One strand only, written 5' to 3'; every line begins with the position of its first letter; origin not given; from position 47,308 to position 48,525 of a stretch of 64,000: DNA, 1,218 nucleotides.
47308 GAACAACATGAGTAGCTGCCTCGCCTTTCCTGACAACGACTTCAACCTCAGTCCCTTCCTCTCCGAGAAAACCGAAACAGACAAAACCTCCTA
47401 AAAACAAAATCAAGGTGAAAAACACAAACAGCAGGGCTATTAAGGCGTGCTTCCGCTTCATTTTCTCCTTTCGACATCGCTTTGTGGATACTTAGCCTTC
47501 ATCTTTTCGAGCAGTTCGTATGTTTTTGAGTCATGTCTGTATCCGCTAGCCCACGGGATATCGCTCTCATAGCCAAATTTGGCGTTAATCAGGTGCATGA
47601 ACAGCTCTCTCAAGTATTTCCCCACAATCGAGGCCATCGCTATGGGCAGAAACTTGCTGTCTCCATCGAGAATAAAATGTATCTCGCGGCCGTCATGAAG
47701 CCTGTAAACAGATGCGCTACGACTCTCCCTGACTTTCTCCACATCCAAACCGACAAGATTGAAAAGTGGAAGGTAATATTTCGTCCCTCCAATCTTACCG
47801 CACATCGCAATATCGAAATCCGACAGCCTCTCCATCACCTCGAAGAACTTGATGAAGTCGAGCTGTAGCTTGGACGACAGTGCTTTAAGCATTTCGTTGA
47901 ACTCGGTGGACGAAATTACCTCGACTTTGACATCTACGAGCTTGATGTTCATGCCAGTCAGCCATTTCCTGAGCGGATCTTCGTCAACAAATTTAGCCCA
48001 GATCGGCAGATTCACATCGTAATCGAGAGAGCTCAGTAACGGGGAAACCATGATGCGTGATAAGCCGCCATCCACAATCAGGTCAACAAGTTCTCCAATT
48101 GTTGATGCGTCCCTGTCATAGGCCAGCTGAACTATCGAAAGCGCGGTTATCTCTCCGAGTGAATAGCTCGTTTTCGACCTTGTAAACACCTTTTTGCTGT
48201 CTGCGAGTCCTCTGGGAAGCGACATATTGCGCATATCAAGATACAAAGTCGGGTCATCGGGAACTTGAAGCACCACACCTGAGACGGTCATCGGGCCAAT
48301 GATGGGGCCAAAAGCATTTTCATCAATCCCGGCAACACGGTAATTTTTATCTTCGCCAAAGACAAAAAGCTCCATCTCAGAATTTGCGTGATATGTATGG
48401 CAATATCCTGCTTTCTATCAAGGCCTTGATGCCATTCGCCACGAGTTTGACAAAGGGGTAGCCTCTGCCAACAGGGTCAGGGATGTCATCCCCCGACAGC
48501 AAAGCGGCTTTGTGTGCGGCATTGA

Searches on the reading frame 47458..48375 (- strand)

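Call 30: search_protein_families(library=pfam, proteins=[window:47458-48375:-], max_evalue=0.001)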
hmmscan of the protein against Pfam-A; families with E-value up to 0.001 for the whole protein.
window:47458-48375:- (305 aa): 1 family
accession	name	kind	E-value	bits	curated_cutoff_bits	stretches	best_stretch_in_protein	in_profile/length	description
PF01351.25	RNase_HII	-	1.3e-14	55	25.8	1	229-297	122-187/199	Ribonuclease HII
